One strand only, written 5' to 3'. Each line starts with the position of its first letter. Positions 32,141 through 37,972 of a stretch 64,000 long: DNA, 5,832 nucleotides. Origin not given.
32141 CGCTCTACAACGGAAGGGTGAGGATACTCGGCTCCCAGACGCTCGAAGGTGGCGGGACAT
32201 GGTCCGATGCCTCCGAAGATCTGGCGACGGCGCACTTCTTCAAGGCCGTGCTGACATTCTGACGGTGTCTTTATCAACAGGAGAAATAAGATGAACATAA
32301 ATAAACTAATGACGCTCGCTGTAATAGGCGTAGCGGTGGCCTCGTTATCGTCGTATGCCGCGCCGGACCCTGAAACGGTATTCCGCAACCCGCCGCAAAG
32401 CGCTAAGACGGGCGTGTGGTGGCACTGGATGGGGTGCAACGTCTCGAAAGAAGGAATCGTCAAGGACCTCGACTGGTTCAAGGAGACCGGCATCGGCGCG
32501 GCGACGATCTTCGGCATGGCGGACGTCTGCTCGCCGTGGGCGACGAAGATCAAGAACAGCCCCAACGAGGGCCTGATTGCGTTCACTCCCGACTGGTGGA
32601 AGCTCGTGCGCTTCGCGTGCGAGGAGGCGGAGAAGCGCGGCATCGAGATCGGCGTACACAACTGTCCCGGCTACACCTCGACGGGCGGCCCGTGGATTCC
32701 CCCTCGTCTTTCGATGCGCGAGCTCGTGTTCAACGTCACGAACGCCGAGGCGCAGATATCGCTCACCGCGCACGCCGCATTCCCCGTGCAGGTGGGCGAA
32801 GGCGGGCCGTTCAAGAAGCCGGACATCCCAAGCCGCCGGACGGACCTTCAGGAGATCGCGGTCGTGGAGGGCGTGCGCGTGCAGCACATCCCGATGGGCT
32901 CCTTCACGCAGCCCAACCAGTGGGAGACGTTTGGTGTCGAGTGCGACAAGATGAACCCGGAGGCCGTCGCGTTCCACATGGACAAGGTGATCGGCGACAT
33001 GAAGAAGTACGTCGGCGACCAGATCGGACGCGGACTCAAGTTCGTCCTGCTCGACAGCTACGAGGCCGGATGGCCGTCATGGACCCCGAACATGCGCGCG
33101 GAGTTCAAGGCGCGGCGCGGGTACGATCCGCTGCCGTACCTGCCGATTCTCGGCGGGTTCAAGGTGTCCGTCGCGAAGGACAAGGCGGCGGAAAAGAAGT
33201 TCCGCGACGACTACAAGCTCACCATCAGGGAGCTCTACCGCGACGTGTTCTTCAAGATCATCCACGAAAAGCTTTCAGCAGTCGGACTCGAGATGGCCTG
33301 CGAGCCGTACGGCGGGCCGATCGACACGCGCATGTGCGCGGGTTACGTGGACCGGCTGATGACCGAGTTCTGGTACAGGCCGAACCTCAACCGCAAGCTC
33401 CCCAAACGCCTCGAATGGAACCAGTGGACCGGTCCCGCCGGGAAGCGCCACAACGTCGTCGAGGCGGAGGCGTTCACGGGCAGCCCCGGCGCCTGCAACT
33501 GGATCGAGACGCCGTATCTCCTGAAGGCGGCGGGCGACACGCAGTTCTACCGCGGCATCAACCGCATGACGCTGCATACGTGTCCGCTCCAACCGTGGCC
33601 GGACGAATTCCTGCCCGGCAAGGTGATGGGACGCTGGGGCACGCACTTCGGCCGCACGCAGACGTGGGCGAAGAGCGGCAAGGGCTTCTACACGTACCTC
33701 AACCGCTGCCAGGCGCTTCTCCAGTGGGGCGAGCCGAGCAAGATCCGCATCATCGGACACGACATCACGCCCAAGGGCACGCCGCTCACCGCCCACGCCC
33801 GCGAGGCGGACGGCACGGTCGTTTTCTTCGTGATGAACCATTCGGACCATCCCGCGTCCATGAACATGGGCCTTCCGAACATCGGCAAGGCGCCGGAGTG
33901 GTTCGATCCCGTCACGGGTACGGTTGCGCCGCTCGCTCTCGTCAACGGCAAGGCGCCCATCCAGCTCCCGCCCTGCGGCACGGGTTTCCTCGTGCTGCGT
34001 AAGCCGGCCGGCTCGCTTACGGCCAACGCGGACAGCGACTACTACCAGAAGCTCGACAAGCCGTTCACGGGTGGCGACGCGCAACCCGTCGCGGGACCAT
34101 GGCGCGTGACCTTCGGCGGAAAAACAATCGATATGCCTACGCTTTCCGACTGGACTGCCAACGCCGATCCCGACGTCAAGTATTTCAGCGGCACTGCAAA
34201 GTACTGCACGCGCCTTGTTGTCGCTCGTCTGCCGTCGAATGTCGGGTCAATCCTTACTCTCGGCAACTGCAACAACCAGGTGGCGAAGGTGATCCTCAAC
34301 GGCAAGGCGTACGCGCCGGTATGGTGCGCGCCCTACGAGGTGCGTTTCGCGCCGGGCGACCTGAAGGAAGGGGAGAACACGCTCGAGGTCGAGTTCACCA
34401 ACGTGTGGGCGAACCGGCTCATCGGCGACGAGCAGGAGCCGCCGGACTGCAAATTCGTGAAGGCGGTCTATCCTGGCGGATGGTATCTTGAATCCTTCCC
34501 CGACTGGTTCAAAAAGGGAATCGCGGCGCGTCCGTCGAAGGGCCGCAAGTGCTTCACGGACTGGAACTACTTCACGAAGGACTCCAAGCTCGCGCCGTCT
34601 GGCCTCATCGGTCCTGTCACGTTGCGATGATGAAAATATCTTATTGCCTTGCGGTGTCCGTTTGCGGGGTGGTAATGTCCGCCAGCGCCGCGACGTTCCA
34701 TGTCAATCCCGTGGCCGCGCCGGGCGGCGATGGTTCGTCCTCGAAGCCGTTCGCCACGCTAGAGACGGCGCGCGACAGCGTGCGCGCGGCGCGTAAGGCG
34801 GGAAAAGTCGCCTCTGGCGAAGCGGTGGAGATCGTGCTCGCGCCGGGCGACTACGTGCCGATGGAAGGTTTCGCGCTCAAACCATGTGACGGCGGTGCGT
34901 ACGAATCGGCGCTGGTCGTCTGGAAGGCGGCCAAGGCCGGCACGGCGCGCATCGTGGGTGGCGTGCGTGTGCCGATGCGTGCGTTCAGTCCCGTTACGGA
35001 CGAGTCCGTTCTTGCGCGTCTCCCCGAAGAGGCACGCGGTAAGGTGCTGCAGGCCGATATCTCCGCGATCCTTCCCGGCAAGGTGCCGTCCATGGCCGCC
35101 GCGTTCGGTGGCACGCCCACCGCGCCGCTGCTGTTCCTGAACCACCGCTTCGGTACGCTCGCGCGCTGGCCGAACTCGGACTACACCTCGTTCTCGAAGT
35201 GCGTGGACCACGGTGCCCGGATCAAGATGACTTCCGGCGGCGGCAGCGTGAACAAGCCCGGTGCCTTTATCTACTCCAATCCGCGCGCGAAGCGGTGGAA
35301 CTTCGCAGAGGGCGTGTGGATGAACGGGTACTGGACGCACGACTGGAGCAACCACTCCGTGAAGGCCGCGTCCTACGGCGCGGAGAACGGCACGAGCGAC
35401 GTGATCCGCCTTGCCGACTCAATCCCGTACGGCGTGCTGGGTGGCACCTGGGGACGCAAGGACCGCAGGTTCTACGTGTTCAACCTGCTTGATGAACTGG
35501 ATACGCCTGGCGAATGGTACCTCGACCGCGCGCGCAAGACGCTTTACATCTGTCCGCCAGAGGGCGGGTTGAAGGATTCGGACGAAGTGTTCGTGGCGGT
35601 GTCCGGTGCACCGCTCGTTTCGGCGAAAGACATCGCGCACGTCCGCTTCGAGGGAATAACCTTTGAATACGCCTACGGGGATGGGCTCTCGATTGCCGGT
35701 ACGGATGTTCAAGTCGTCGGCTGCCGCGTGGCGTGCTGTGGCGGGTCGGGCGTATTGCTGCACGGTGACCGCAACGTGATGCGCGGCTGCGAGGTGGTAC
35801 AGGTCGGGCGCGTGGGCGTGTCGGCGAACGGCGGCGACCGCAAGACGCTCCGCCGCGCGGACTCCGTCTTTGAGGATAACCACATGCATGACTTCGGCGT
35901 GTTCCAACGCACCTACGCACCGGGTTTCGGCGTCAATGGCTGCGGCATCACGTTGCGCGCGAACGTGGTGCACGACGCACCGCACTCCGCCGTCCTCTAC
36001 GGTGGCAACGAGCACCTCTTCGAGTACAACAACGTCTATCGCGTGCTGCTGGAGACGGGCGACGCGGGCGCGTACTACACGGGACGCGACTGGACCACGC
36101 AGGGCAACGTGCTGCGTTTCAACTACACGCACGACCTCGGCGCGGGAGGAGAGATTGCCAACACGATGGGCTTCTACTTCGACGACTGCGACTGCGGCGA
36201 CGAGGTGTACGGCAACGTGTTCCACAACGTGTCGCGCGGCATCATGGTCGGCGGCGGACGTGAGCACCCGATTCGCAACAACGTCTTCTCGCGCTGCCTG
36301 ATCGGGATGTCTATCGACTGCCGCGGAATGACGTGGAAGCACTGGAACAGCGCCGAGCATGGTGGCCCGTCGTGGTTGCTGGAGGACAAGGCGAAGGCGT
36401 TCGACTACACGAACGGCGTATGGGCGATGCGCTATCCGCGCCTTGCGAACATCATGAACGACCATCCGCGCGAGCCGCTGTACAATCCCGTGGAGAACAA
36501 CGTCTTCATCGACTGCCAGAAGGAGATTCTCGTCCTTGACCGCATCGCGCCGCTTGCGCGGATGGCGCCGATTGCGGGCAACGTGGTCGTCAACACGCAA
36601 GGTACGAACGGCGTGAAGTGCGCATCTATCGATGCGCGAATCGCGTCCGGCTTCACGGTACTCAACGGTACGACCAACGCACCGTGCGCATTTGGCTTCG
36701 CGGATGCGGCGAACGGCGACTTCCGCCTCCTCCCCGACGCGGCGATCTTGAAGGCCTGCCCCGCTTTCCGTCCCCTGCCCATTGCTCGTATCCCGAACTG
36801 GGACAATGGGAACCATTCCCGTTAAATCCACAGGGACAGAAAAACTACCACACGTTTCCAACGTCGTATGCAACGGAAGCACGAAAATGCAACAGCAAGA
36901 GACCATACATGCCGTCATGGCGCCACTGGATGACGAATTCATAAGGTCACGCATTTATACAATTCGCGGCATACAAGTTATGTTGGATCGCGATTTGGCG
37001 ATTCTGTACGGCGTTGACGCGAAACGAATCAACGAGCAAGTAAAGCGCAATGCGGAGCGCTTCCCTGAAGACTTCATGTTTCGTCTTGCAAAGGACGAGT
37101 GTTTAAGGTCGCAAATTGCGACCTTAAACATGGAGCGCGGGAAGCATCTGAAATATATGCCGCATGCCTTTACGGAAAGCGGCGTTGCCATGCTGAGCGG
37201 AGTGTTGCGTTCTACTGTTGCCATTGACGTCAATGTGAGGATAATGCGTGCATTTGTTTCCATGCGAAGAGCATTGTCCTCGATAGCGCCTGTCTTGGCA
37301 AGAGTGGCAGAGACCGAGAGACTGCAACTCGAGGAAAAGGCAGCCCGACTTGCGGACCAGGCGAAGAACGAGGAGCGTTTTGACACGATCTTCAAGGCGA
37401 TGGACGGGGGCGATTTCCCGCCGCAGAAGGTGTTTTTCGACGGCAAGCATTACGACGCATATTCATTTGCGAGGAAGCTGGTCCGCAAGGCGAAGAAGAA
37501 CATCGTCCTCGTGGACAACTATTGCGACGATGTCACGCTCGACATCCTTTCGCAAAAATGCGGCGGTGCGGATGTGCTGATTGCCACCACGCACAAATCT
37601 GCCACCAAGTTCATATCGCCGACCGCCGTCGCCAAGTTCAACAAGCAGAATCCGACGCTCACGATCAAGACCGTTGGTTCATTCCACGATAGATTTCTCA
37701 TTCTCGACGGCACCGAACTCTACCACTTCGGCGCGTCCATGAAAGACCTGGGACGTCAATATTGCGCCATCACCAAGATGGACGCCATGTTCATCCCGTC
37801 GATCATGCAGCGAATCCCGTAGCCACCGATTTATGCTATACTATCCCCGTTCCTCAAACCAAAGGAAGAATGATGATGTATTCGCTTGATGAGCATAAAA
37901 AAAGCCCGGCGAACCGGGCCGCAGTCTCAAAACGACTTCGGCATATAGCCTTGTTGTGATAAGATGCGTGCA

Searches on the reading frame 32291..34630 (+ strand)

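Call 64: search_protein_families(library=pfam, proteins=[window:32291-34630:+], max_evalue=0.001)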
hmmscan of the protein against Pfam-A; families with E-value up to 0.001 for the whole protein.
window:32291-34630:+ (779 aa): 1 family
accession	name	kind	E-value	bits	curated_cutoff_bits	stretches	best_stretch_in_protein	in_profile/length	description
PF17132.9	Glyco_hydro_106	-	5.2e-91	306.7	29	2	197-481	247-533/743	alpha-L-rhamnosidase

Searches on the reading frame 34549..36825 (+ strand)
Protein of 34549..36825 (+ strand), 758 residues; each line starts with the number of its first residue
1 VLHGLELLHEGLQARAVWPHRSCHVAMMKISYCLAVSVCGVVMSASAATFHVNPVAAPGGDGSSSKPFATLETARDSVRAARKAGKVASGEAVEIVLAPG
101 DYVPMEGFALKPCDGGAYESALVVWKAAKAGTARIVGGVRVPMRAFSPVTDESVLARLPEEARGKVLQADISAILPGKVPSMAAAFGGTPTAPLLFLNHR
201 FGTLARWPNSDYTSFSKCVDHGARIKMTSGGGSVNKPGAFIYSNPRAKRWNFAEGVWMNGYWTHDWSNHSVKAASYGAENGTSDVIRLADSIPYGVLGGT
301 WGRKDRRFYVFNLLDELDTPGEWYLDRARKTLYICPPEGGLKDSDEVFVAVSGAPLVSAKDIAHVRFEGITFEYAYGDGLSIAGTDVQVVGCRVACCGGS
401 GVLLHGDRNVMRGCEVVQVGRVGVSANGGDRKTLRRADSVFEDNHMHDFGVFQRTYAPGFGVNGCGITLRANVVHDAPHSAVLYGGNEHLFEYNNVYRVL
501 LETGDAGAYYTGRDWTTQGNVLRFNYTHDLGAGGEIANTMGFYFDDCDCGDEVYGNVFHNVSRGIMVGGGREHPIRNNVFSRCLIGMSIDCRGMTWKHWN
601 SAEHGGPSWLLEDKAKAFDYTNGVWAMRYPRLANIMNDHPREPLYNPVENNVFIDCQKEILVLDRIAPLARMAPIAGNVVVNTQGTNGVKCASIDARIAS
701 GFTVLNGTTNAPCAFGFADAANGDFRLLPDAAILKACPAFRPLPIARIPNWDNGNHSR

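Call 10: search_protein_families(library=pfam, proteins=[window:34549-36825:+])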
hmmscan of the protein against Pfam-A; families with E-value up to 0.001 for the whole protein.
window:34549-36825:+ (758 aa): 1 family
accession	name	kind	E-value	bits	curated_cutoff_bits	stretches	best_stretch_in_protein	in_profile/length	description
PF13229.12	Beta_helix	-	1.5e-12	47.9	25.9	2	363-448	32-112/158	Right handed beta helix region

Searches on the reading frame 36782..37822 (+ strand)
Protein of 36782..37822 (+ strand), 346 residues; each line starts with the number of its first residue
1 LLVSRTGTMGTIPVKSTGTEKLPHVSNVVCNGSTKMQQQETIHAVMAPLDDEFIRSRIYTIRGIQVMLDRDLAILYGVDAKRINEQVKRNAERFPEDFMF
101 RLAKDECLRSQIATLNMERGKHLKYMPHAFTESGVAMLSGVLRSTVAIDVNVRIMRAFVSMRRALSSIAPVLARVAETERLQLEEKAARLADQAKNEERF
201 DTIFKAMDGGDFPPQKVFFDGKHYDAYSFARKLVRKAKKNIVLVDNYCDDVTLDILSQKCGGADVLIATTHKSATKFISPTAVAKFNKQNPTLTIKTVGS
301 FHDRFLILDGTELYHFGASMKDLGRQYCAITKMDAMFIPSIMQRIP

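Call 10: search_protein_families(library=pfam, proteins=[window:36782-37822:+])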
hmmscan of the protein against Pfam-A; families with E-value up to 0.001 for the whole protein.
window:36782-37822:+ (346 aa): 1 family
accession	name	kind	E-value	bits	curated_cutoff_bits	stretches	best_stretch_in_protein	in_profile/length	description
PF10543.14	ORF6N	-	3.4e-32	111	27.8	1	57-141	2-86/86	ORF6N domain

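Call 42: search_protein_families(library=ncbifam, proteins=[window:36782-37822:+])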
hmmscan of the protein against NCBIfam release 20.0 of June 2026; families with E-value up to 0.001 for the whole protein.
window:36782-37822:+ (346 aa): 1 family
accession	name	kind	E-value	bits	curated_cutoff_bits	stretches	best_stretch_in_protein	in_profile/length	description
NF040700.1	VPA1262_N_dom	domain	3.8e-06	25.9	80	1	210-343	312-470/478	VPA1262 family N-terminal domain-containing protein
